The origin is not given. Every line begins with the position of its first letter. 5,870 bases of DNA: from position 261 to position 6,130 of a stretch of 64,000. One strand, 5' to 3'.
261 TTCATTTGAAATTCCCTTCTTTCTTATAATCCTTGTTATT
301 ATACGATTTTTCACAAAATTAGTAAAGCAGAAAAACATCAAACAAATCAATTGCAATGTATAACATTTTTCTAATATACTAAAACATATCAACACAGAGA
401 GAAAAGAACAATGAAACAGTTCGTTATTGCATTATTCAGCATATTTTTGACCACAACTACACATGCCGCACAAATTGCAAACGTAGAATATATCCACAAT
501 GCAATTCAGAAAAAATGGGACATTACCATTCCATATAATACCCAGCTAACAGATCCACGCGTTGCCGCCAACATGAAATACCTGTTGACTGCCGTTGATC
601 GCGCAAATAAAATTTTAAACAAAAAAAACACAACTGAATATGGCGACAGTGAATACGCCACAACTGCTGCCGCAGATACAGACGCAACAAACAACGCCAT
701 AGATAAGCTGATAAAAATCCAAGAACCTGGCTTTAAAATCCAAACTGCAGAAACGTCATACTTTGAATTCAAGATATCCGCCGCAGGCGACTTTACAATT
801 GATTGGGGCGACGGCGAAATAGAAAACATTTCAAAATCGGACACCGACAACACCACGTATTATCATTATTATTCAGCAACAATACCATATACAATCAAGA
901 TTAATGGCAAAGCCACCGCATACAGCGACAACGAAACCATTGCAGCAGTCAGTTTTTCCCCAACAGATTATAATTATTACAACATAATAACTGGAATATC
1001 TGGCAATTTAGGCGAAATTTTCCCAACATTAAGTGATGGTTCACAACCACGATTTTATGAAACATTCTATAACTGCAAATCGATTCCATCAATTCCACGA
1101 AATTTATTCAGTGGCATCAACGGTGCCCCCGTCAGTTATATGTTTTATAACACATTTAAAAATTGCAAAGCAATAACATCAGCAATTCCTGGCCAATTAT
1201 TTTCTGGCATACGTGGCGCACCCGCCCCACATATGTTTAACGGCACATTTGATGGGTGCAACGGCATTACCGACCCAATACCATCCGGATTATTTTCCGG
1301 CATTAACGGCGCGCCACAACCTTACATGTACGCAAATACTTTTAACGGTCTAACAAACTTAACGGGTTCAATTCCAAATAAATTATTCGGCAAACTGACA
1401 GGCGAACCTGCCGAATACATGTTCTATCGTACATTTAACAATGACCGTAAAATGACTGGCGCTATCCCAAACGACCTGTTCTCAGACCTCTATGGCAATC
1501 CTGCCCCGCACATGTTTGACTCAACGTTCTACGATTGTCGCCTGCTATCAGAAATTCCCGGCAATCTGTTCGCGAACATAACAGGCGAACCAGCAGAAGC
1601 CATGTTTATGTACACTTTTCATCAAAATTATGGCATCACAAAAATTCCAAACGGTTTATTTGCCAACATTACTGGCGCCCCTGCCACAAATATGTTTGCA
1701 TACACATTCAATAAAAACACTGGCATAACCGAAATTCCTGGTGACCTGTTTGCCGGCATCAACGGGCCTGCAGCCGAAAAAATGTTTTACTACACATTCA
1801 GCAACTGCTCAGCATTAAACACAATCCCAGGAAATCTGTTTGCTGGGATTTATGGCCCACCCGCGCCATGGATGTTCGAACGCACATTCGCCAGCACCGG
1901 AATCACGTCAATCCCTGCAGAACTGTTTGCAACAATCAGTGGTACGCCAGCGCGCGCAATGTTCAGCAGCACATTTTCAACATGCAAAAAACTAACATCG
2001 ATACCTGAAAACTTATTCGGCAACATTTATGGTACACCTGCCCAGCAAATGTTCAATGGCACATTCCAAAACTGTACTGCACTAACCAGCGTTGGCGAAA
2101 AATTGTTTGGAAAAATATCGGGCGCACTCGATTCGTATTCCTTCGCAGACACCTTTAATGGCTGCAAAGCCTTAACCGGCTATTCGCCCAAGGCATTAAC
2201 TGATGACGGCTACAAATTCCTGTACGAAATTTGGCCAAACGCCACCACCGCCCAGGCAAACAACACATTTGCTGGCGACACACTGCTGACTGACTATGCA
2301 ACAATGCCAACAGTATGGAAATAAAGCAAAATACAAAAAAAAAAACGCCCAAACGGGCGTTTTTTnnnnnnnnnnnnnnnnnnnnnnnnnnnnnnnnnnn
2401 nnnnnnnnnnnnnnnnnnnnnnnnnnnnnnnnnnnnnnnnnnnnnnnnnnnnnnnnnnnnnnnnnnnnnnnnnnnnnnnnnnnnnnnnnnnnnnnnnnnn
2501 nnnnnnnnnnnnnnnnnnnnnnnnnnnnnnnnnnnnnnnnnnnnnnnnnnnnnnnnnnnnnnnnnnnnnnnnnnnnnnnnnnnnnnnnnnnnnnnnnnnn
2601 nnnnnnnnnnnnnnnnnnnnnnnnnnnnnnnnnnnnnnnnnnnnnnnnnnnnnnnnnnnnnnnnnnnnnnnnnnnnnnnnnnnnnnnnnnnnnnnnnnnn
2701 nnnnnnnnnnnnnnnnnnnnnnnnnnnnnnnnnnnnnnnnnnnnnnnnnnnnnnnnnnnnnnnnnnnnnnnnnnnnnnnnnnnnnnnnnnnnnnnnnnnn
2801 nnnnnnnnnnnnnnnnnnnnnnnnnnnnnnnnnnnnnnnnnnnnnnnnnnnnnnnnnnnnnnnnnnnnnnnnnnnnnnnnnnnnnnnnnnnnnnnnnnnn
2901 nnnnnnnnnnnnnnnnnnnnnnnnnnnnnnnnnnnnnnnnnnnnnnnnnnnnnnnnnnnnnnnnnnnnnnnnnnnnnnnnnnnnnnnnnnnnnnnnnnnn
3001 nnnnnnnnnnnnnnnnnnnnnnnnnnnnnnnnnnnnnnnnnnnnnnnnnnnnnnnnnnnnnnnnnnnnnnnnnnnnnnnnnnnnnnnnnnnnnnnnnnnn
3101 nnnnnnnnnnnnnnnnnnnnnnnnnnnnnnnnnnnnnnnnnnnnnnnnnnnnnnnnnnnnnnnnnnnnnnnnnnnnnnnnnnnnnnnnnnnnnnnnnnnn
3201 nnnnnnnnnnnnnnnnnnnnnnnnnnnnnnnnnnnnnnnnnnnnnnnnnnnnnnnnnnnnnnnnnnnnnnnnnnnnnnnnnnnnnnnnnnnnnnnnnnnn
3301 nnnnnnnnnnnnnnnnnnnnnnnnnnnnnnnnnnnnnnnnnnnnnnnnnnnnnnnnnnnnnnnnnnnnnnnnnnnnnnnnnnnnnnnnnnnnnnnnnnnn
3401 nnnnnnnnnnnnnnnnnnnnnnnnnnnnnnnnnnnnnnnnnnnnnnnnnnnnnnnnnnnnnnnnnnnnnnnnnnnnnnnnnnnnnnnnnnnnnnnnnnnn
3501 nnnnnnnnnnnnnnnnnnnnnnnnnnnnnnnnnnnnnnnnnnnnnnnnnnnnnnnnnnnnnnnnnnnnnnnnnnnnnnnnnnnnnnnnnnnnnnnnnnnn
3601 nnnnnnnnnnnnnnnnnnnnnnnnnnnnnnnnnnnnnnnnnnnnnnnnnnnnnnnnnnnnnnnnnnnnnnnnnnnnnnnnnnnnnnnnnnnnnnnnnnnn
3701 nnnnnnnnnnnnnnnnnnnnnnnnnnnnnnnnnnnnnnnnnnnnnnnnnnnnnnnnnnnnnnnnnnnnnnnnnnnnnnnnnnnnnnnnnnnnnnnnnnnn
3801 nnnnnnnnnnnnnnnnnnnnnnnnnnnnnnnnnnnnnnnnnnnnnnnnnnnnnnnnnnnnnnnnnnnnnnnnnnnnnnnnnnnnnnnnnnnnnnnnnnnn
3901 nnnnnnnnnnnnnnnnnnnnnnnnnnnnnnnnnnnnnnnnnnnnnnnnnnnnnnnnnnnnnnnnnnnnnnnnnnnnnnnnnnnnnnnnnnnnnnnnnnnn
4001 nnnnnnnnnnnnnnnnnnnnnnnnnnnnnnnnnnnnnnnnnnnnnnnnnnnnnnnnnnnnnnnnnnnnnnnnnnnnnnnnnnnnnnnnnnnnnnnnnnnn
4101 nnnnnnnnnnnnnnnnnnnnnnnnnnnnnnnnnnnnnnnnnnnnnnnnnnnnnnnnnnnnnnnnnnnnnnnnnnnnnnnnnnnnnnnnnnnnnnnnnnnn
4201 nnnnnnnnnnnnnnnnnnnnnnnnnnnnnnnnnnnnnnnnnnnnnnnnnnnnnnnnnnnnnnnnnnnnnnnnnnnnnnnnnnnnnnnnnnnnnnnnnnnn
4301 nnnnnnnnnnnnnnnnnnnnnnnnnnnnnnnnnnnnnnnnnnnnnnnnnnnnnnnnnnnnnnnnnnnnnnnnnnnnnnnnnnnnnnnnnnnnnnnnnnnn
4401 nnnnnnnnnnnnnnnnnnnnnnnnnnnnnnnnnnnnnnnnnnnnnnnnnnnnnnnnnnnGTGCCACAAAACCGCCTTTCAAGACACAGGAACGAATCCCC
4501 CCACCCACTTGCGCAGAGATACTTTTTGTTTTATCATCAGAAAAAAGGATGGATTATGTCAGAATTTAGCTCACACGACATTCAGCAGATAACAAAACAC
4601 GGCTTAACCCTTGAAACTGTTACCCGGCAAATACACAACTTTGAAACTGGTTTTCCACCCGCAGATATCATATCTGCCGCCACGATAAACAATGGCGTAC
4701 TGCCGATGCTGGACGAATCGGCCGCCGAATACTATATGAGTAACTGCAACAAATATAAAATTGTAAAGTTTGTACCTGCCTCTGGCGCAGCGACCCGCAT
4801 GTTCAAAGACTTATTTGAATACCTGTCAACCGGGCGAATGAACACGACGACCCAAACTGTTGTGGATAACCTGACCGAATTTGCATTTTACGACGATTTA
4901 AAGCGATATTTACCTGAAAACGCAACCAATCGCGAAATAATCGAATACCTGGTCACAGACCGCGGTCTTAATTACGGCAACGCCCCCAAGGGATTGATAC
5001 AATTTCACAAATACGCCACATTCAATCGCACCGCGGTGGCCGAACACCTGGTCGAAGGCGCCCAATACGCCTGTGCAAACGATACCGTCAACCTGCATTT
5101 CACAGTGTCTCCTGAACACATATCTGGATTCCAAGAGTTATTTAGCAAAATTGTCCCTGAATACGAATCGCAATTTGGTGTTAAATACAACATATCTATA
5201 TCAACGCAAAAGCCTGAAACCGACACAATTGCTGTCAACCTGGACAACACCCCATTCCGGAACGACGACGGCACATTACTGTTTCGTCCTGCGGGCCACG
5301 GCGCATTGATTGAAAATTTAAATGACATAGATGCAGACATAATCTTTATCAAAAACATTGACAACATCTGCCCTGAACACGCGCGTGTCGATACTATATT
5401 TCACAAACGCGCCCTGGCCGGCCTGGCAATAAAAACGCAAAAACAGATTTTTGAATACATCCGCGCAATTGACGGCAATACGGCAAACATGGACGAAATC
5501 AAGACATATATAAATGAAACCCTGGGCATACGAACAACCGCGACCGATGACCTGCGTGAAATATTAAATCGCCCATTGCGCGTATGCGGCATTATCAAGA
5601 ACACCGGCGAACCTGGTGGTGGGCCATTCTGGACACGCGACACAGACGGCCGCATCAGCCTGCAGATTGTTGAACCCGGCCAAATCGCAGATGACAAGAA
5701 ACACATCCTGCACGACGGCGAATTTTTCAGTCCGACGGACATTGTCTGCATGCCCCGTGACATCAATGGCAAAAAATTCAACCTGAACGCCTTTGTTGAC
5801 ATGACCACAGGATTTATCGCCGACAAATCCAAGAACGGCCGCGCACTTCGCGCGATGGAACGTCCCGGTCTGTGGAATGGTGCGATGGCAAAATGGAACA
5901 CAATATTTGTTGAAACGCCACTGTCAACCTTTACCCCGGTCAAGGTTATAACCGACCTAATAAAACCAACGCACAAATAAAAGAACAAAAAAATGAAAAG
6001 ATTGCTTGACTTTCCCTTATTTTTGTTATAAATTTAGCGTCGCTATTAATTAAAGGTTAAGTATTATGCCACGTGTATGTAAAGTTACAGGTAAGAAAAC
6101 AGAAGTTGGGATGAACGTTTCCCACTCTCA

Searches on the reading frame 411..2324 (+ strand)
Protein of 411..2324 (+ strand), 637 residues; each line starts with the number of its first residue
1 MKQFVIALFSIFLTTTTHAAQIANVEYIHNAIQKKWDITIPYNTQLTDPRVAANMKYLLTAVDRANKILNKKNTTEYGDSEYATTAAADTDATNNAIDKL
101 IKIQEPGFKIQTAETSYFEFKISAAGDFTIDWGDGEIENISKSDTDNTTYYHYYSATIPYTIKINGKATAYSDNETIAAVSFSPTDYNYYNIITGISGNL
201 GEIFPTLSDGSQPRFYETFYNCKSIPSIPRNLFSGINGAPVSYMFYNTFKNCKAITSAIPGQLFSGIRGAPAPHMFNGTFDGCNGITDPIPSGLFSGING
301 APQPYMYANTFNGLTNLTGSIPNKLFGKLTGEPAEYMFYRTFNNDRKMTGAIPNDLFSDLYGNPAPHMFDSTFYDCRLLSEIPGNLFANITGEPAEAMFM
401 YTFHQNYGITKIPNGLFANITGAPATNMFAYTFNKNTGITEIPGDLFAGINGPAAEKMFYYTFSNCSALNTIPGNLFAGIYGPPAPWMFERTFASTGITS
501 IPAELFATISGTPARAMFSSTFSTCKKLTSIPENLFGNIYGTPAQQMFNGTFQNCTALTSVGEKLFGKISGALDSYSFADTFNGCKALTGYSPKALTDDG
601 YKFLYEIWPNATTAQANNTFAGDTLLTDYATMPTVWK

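Call 31: search_protein_families(library=pfam, proteins=[window:411-2324:+], max_evalue=0.00001)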
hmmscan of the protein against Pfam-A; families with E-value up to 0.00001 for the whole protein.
window:411-2324:+ (637 aa): 0 families

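Call 36: search_protein_families(library=pfam, proteins=[window:411-2324:+], max_evalue=0.01)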
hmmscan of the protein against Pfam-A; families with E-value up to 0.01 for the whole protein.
window:411-2324:+ (637 aa): 0 families

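Call 88: search_protein_families(library=ncbifam, proteins=[window:411-2324:+], max_evalue=0.001)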
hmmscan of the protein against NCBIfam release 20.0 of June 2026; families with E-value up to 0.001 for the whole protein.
window:411-2324:+ (637 aa): 1 family
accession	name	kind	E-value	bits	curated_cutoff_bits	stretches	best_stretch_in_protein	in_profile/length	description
TIGR02167.2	Liste_lipo_26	repeat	8.9e-07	28.5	30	0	462-473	1-12/26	PARCEL repeat-containing surface protein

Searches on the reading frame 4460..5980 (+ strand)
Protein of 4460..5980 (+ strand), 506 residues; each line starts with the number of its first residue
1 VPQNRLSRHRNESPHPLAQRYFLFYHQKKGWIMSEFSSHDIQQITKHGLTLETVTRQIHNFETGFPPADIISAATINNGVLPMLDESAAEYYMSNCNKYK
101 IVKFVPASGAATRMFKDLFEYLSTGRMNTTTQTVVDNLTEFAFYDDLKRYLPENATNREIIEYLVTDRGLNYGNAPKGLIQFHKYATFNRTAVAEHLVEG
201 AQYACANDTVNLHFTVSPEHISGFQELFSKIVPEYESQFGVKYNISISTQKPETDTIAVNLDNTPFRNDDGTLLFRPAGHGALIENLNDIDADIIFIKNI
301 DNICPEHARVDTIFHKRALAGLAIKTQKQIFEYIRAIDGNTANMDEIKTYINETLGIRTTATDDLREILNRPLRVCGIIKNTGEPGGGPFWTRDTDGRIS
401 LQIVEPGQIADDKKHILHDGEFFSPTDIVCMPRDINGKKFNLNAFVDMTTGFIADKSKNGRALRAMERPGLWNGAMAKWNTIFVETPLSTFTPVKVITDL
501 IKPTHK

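Call 31: search_protein_families(library=pfam, proteins=[window:4460-5980:+], max_evalue=0.00001)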
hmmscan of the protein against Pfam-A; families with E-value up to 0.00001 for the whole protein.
window:4460-5980:+ (506 aa): 1 family
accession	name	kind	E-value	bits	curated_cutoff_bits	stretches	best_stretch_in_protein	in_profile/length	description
PF14134.11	DUF4301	-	1.9e-185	618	27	1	38-506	2-507/507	Domain of unknown function (DUF4301)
